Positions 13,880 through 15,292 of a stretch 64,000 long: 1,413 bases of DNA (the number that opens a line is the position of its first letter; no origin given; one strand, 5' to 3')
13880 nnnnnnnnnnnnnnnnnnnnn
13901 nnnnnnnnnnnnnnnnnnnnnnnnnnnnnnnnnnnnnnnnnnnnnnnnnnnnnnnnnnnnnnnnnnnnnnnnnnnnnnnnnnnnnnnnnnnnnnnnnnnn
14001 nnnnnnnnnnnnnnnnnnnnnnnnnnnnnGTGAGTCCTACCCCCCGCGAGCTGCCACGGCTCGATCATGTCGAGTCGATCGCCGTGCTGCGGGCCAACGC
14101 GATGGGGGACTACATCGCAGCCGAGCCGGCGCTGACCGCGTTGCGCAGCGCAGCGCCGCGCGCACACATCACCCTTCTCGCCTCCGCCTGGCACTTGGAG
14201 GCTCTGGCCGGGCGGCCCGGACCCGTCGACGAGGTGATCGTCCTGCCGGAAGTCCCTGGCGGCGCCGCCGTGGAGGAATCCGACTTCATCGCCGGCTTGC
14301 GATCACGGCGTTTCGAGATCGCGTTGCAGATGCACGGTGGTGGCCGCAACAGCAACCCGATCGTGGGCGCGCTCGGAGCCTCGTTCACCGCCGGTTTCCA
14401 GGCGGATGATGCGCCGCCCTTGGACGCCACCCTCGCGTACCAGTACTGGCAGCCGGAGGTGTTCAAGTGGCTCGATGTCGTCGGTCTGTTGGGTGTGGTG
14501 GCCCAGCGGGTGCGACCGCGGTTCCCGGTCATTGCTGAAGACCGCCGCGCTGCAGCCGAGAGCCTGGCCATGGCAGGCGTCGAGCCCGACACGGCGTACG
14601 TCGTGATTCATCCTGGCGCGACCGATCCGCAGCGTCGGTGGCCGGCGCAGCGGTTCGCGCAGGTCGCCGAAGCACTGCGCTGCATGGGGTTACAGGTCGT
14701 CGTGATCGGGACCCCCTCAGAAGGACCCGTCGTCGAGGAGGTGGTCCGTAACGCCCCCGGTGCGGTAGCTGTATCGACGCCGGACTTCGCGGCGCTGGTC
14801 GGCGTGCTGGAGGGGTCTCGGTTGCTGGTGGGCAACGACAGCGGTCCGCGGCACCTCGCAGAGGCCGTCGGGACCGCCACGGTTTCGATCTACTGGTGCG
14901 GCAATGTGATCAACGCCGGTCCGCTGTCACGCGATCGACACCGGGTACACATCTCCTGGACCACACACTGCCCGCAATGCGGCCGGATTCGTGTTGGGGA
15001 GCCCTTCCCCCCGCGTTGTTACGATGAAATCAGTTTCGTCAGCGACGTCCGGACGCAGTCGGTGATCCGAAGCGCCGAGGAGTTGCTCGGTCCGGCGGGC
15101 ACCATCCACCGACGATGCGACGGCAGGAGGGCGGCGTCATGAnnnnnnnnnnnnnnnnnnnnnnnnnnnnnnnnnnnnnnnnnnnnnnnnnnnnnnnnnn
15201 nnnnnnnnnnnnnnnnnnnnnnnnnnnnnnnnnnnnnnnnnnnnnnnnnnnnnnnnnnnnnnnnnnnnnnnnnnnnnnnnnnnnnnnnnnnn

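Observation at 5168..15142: Complete ADP-heptose pathway plus five glycosyltransferases in a zero-gap operon with no export or membrane component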

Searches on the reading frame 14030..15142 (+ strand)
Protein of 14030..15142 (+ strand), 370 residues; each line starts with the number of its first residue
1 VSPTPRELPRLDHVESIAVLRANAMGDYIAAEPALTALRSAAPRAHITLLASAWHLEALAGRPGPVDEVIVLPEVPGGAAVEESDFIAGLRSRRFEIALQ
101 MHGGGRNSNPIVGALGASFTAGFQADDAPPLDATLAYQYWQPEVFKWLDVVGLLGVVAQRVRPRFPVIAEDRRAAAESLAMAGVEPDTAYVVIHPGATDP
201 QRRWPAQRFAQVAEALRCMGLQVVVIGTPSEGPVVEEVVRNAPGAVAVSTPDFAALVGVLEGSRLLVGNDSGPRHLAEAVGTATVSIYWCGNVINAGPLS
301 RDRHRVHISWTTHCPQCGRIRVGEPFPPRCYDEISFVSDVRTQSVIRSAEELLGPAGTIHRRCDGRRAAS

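Call 5: search_protein_families(library=pfam, proteins=[window:14030-15142:+], max_evalue=0.01)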
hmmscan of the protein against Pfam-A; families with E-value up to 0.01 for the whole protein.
window:14030-15142:+ (370 aa): 1 family
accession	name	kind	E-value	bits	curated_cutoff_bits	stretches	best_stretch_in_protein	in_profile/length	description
PF01075.23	Glyco_transf_9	-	4.6e-24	85.5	22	1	88-306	6-227/247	Glycosyltransferase family 9 (heptosyltransferase)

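Call 8: search_protein_families(library=ncbifam, proteins=[window:14030-15142:+], max_evalue=0.001)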
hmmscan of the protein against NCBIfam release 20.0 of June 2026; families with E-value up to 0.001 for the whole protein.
window:14030-15142:+ (370 aa): 6 families
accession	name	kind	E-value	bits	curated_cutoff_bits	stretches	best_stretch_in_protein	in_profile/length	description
TIGR02201.1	heptsyl_trn_III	equivalog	3.5e-17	62.5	170.2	1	147-301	142-299/344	putative lipopolysaccharide heptosyltransferase III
TIGR02195.1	heptsyl_trn_II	equivalog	2.1e-16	60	134.6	1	162-316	151-308/339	lipopolysaccharide heptosyltransferase II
TIGR02193.1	heptsyl_trn_I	equivalog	2.5e-16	59.8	185.3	1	17-299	2-292/320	lipopolysaccharide heptosyltransferase I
NF007742.0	PRK10422.1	equivalog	3.4e-13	49.1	467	1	176-300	173-300/352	lipopolysaccharide core heptosyltransferase RfaQ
NF008162.0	PRK10916.1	equivalog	1.2e-09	37.9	569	1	176-304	168-303/348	ADP-heptose--LPS heptosyltransferase RfaF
NF008204.0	PRK10964.1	equivalog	8e-05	21.9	437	0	180-290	170-281/322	lipopolysaccharide heptosyltransferase RfaC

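Call 36: search_solved_structures(query=window:14030-15142:+, max_evalue=0.001)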
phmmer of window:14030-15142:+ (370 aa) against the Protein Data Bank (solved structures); distinct sequences matched with E-value up to 0.001: 2.
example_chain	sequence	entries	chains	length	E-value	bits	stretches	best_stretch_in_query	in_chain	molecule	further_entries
3tov_A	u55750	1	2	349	2.6e-19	72.9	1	17-304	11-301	Glycosyl transferase family 9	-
1psw_A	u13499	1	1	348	2.7e-08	36.6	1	17-305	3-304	ADP-HEPTOSE LPS HEPTOSYLTRANSFERASE II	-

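Call 66: search_solved_structures(query=window:14030-15142:+, max_evalue=10, show_alignments=1)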
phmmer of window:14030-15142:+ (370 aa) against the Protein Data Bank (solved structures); distinct sequences matched with E-value up to 10: 5.
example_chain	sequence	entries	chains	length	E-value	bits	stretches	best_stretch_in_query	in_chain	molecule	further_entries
3tov_A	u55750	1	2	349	2.6e-19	72.9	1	17-304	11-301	Glycosyl transferase family 9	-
1psw_A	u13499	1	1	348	2.7e-08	36.6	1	17-305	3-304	ADP-HEPTOSE LPS HEPTOSYLTRANSFERASE II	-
2gt1_A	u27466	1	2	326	0.0097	18.3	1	190-289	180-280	Lipopolysaccharide heptosyltransferase-1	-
6dfe_A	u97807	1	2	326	0.0097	18.3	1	190-289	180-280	ADP-heptose--LPS heptosyltransferase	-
2h1f_A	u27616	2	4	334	0.01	18.2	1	190-289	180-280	Lipopolysaccharide heptosyltransferase-1 | Lipopolysaccharide heptosyltransferase 1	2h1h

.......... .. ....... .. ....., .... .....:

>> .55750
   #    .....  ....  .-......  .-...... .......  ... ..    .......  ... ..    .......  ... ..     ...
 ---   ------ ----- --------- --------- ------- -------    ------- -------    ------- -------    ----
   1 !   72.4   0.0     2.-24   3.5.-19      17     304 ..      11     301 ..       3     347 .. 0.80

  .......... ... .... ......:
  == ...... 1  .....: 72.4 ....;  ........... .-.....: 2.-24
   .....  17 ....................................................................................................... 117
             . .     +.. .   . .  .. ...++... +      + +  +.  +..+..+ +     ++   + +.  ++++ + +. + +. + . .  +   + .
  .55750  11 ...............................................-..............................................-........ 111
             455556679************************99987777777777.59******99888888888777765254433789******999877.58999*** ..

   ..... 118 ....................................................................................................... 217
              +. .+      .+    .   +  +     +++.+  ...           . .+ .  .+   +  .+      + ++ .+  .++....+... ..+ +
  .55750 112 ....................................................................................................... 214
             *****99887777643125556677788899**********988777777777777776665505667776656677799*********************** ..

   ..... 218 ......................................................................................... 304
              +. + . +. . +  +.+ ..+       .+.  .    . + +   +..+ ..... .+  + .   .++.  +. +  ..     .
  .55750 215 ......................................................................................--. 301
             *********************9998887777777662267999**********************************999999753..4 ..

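Call 67: find_homologous_proteins(query=window:14030-15142:+)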
Query window:14030-15142:+ (370 aa): 1354 proteins with E <= 0.001 among 8000 candidates; the best 120 are listed.
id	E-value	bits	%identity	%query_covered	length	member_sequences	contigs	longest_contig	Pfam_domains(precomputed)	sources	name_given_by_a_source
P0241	2.3e-243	825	100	100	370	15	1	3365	PF01075.24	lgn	-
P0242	3.0e-157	542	71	94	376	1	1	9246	PF01075.24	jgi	jgi:ADP-heptose:LPS heptosyltransferase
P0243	3.2e-125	436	59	94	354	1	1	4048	PF01075.24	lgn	-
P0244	1.3e-121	424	60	94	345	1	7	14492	PF01075.24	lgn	-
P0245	6.5e-121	422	58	94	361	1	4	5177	PF01075.24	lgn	-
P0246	1.5e-118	414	56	95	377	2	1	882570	PF01075.24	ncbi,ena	-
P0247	1.5e-118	414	57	94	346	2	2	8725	PF01075.24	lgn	-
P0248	8.5e-115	402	56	93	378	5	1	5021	PF01075.24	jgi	jgi:ADP-heptose:LPS heptosyltransferase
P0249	1.8e-114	401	57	93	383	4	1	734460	PF01075.24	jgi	jgi:ADP-heptose:LPS heptosyltransferase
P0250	5.0e-113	396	57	91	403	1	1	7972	PF01075.24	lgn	-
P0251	5.6e-113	396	55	96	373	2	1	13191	PF01075.24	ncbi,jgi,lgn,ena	-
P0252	8.2e-113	395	55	94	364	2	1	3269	PF01075.24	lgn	-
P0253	1.0e-112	395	55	94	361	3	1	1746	PF01075.24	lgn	-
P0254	2.6e-112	394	56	93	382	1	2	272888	PF01075.24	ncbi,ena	-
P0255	4.0e-111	390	56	93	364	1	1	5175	PF01075.24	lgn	-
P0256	4.3e-111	390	55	97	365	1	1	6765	PF01075.24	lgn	-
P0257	6.2e-111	389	57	93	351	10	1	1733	PF01075.24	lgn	-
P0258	6.5e-111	389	56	96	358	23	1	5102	PF01075.24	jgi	-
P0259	9.4e-111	389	56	95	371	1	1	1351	PF01075.24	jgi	jgi:ADP-heptose:LPS heptosyltransferase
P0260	3.0e-110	387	54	91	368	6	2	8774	PF01075.24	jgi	jgi:ADP-heptose:LPS heptosyltransferase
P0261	4.0e-109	383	55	95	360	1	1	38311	PF01075.24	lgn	-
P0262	1.9e-108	381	54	94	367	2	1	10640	PF01075.24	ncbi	-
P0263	3.5e-108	380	53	95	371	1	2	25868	PF01075.24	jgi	jgi:ADP-heptose:LPS heptosyltransferase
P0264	3.8e-108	380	54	93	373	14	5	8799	PF01075.24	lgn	-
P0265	3.5e-103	364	52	89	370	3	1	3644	PF01075.24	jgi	jgi:ADP-heptose:LPS heptosyltransferase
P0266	8.0e-103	363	52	91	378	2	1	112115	PF01075.24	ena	-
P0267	1.7e-102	361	53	92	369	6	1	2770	PF01075.24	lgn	-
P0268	1.1e-100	355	51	94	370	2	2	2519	PF01075.24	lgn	-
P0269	4.8e-98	347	50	90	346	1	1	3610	PF01075.24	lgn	-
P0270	4.8e-95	337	55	83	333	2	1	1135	PF01075.24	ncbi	-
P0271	3.6e-93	331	47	95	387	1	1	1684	PF01075.24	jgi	jgi:ADP-heptose:LPS heptosyltransferase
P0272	7.3e-93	330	48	96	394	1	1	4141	PF01075.24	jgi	jgi:ADP-heptose:LPS heptosyltransferase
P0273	1.1e-92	329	48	93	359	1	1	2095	PF01075.24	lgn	-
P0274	2.4e-92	328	48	93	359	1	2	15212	PF01075.24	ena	-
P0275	3.1e-92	328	49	94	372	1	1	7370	PF01075.24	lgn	-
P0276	1.3e-91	326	48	94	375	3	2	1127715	PF01075.24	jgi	jgi:ADP-heptose:LPS heptosyltransferase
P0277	3.0e-91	324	47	96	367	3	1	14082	PF01075.24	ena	-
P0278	8.3e-91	323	48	93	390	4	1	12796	PF01075.24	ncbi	ncbi:MAG: glycosyltransferase family 9 protein [Motilibacteraceae bacterium]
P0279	1.6e-90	322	48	93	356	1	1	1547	PF01075.24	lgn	-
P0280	2.4e-90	321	48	93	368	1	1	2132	PF01075.24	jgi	jgi:ADP-heptose:LPS heptosyltransferase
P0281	3.5e-90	321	47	92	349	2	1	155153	PF01075.24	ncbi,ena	-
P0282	4.3e-90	321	46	96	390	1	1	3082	PF01075.24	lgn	-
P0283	6.4e-90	320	49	93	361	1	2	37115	PF01075.24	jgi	jgi:ADP-heptose:LPS heptosyltransferase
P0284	8.2e-90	320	47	93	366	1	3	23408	PF01075.24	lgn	-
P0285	1.4e-89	319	49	92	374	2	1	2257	PF01075.24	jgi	jgi:ADP-heptose:LPS heptosyltransferase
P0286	1.6e-89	319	51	86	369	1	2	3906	PF01075.24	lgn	-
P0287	3.2e-89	318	48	93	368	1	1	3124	PF01075.24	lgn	-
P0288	6.6e-89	317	49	92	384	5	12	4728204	PF01075.24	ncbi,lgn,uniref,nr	ncbi:glycosyl transferase [Carbonactinospora thermoautotrophica]|uniref:glycosyltransferase family 9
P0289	2.0e-88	315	48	92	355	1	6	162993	PF01075.24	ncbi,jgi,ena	-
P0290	2.3e-88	315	47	92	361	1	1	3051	PF01075.24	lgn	-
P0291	2.6e-88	315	48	93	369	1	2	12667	PF01075.24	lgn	-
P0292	4.5e-88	314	46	94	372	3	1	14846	PF01075.24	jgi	jgi:ADP-heptose:LPS heptosyltransferase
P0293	5.1e-88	314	48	92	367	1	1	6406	PF01075.24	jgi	jgi:ADP-heptose:LPS heptosyltransferase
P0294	6.5e-88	313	49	92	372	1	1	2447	PF01075.24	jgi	jgi:ADP-heptose:LPS heptosyltransferase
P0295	6.9e-88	313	47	98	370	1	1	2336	PF01075.24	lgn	-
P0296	7.2e-88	313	47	92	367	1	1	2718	PF01075.24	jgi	jgi:ADP-heptose:LPS heptosyltransferase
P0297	7.7e-88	313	47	93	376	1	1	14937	PF01075.24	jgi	jgi:ADP-heptose:LPS heptosyltransferase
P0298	1.6e-87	312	47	93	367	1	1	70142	PF01075.24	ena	-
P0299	2.0e-87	312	46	92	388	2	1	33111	PF01075.24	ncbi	ncbi:MAG: glycosyltransferase family 9 protein [Motilibacteraceae bacterium]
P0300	2.1e-87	312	46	93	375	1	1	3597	PF01075.24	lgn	-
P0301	2.2e-87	312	48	95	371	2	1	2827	PF01075.24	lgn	-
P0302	2.2e-87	312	47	93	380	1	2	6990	PF01075.24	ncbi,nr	ncbi:MAG: glycosyltransferase family 9 protein [Actinomycetota bacterium]|nr:glycosyltransferase fam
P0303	2.4e-87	312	48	92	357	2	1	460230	PF01075.24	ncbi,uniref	ncbi:glycosyltransferase family 9 protein [Rugosimonospora acidiphila]|uniref:Glycosyltransferase fa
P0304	3.2e-87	311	48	93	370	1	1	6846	PF01075.24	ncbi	ncbi:MAG: glycosyltransferase family 9 protein [Actinomycetes bacterium]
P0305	3.5e-87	311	48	92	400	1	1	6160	PF01075.24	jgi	jgi:ADP-heptose:LPS heptosyltransferase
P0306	4.2e-87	311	49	95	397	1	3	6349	PF01075.24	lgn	-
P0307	4.2e-87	311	48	93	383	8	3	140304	PF01075.24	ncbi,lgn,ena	-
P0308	8.0e-87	310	47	92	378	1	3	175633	PF01075.24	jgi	jgi:ADP-heptose:LPS heptosyltransferase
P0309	8.4e-87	310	46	94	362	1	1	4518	PF01075.24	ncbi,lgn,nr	ncbi:MAG: glycosyltransferase family 9 protein [Isosphaeraceae bacterium]|nr:glycosyltransferase fam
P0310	8.8e-87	310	44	93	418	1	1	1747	PF01075.24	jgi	jgi:ADP-heptose:LPS heptosyltransferase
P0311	9.3e-87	310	45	95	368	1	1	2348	PF01075.24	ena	-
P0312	9.4e-87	310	47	94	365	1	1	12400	PF01075.24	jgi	jgi:ADP-heptose:LPS heptosyltransferase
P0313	9.6e-87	310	45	94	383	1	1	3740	PF01075.24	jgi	jgi:ADP-heptose:LPS heptosyltransferase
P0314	1.1e-86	309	47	92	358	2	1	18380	PF01075.24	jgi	jgi:ADP-heptose:LPS heptosyltransferase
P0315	1.2e-86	309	45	92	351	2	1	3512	PF01075.24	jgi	jgi:ADP-heptose:LPS heptosyltransferase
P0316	1.5e-86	309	49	95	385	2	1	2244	PF01075.24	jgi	jgi:ADP-heptose:LPS heptosyltransferase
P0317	2.3e-86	308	48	92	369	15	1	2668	PF01075.24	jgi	jgi:ADP-heptose:LPS heptosyltransferase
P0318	2.3e-86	308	45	92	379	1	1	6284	PF01075.24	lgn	-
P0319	2.6e-86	308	49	92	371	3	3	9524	PF01075.24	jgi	jgi:ADP-heptose:LPS heptosyltransferase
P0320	2.7e-86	308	46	92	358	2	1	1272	PF01075.24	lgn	-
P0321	3.0e-86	308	46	94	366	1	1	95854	PF01075.24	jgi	jgi:ADP-heptose:LPS heptosyltransferase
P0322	3.0e-86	308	48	93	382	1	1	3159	PF01075.24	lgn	-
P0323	3.0e-86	308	47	92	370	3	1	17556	PF01075.24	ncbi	-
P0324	3.5e-86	308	47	95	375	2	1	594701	PF01075.24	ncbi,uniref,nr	ncbi:glycosyltransferase family 9 protein [Planosporangium thailandense]|uniref:Glycosyltransferase 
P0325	4.0e-86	308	46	91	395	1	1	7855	PF01075.24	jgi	jgi:ADP-heptose:LPS heptosyltransferase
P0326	4.0e-86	308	48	88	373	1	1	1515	PF01075.24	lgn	-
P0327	4.6e-86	307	49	93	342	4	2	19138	PF01075.24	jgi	jgi:ADP-heptose:LPS heptosyltransferase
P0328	5.5e-86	307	48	92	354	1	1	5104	PF01075.24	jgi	jgi:ADP-heptose:LPS heptosyltransferase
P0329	5.6e-86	307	47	93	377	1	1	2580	PF01075.24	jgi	jgi:ADP-heptose:LPS heptosyltransferase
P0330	5.7e-86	307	49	92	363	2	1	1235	PF01075.24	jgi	jgi:ADP-heptose:LPS heptosyltransferase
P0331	6.2e-86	307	48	93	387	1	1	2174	PF01075.24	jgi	jgi:ADP-heptose:LPS heptosyltransferase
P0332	7.9e-86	307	46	93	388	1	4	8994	PF01075.24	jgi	jgi:ADP-heptose:LPS heptosyltransferase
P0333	8.3e-86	307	47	95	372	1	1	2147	PF01075.24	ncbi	-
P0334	8.3e-86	307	49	89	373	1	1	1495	PF01075.24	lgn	-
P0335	8.4e-86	307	50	92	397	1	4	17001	PF01075.24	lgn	-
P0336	8.6e-86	307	48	92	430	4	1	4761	PF01075.24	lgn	-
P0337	1.0e-85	306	48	93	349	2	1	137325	PF01075.24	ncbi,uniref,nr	ncbi:glycosyltransferase family 9 protein [Sphaerimonospora thailandensis]|uniref:LPS biosynthesis-r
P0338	1.1e-85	306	46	95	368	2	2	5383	PF01075.24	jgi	-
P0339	1.2e-85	306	48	92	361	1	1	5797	PF01075.24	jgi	jgi:ADP-heptose:LPS heptosyltransferase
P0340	1.2e-85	306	48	93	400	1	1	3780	PF01075.24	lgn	-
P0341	1.6e-85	306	47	91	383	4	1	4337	PF01075.24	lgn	-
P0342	1.7e-85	306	46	92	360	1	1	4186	PF01075.24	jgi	-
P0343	1.8e-85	305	46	94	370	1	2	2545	PF01075.24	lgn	-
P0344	2.0e-85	305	46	92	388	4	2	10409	PF01075.24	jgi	jgi:ADP-heptose:LPS heptosyltransferase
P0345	2.1e-85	305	48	92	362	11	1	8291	PF01075.24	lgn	-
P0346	2.1e-85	305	46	93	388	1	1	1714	PF01075.24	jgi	jgi:ADP-heptose:LPS heptosyltransferase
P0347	2.4e-85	305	48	92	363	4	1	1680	PF01075.24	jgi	jgi:ADP-heptose:LPS heptosyltransferase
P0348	2.4e-85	305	46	95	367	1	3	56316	PF01075.24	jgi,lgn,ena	-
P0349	2.5e-85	305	48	93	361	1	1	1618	PF01075.24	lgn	-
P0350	2.5e-85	305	47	92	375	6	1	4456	PF01075.24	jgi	jgi:ADP-heptose:LPS heptosyltransferase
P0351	3.0e-85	305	45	94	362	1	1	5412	PF01075.24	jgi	-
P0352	3.2e-85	305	47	92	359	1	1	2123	PF01075.24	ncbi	-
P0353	3.3e-85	305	48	93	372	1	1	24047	PF01075.24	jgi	jgi:ADP-heptose:LPS heptosyltransferase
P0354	3.3e-85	305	47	93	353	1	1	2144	PF01075.24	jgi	jgi:ADP-heptose:LPS heptosyltransferase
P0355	3.5e-85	305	47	92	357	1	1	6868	PF01075.24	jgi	jgi:ADP-heptose:LPS heptosyltransferase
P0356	3.5e-85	304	49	94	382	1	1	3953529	PF01075.24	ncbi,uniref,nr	ncbi:glycosyltransferase family 9 protein [Georgenia sp. TF02-10]|uniref:glycosyltransferase family 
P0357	3.6e-85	304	46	96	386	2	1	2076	PF01075.24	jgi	jgi:ADP-heptose:LPS heptosyltransferase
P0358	3.7e-85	304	46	96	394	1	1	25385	PF01075.24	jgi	jgi:ADP-heptose:LPS heptosyltransferase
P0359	3.9e-85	304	47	93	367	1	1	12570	PF01075.24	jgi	jgi:ADP-heptose:LPS heptosyltransferase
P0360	4.1e-85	304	48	92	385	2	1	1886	PF01075.24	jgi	-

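Call 68: find_encoding_contigs(protein=P0356, flank=10000, max_places=1)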
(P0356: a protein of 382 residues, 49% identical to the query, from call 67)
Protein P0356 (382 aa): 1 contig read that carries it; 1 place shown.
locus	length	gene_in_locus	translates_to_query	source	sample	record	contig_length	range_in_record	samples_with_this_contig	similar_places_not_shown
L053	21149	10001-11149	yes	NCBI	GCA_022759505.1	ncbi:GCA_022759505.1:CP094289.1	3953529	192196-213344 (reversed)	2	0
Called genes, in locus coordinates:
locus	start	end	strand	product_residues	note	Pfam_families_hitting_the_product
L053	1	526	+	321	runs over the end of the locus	PF00528:BPD_transp_1 (weak)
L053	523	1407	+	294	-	PF00528:BPD_transp_1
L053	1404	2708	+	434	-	-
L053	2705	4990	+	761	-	PF00933:Glyco_hydro_3, PF01915:Glyco_hydro_3_C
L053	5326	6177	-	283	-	PF00535:Glycos_transf_2, PF10111:Glyco_tranf_2_2 (weak), PF13641:Glyco_tranf_2_3, PF10111:Glyco_tranf_2_2 (weak)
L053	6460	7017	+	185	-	-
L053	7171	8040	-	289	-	PF13641:Glyco_tranf_2_3, PF00535:Glycos_transf_2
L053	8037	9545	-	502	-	PF00294:PfkB, PF08543:Phos_pyr_kin (weak), PF01467:CTP_transf_like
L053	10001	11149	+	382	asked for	PF01075:Glyco_transf_9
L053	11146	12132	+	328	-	PF01075:Glyco_transf_9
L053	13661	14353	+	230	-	PF02861:Clp_N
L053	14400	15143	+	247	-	PF04203:Sortase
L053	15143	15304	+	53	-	-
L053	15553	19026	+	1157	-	PF01619:Pro_dh, PF00171:Aldedh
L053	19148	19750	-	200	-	PF13302:Acetyltransf_3, PF00583:Acetyltransf_1 (weak)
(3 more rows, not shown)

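Call 69: find_encoding_contigs(protein=P0288, flank=10000, max_places=1)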
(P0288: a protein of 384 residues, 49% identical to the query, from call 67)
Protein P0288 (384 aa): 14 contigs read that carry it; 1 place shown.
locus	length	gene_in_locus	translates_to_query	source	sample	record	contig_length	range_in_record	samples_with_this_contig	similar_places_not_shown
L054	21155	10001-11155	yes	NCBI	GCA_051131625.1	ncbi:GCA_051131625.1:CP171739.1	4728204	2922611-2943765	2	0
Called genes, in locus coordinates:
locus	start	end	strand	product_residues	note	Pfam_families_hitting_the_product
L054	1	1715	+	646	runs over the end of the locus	PF00364:Biotin_lipoyl, PF02817:E3_binding, PF00198:2-oxoacid_dh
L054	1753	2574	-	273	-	PF11716:MDMPI_N, PF12867:DinB_2 (weak), PF07398:MDMPI_C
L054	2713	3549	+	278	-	PF00795:CN_hydrolase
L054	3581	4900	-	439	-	PF01381:HTH_3 (faint)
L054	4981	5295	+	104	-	-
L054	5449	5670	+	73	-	-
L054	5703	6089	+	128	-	-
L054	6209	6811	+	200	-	PF04055:Radical_SAM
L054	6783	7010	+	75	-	-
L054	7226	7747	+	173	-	PF23894:LD_SV2 (faint), PF00805:Pentapeptide (faint), PF13576:Pentapeptide_3 (faint), PF13599:Pentapeptide_4 (weak)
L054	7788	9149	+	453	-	PF00578:AhpC-TSA, PF13905:Thioredoxin_8, PF01436:NHL (faint)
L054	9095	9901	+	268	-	PF01436:NHL (faint)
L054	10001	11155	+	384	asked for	PF01075:Glyco_transf_9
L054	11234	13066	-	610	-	PF02770:Acyl-CoA_dh_M, PF00441:Acyl-CoA_dh_1, PF22924:ACOX_C_alpha1 (weak), PF12806:Acyl-CoA_dh_C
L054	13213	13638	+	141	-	PF07179:SseB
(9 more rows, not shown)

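Call 81: predict_structure(alignment_id=A4)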
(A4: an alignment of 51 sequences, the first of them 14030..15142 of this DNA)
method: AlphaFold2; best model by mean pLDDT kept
length: 370 residues; sequences in the alignment: 51
mean_pLDDT: 92.6   pTM: 0.90
mean pLDDT of the five models: 92.6, 91.8, 91.2, 91.2, 90.5
residues with pLDDT >= 90: 318; 70-90: 24; 50-70: 17; < 50: 11
segments of 3 or more residues with pLDDT < 50: 362-370
pLDDT, mean of each block of 10 residues (from residue 1): 74 98 94 98 98 95 97 74 84 98 94 97 96 95 96 98 98 98 97 96 97 98 97 98 97 96 98 96 97 93 97 93 82 93 98 74 48
secondary structure, 60 per line:
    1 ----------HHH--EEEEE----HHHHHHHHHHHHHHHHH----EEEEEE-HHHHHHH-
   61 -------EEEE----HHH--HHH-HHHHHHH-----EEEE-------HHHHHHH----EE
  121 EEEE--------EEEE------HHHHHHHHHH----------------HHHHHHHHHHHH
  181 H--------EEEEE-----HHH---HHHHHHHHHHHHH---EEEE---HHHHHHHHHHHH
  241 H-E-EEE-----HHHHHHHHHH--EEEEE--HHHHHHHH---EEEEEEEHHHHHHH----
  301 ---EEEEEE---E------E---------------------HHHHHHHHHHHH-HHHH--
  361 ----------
elements in order: E16-20 H25-41 E46-51 H53-59 E68-71 H85-91 E97-100 H108-114 E119-124 E133-136 H143-152 H169-181 E190-194 H206-218 E222-225 H229-241 E245-247 H253-262 E265-269 H272-279 E283-289 H290-296 E304-309 H342-353 H355-358
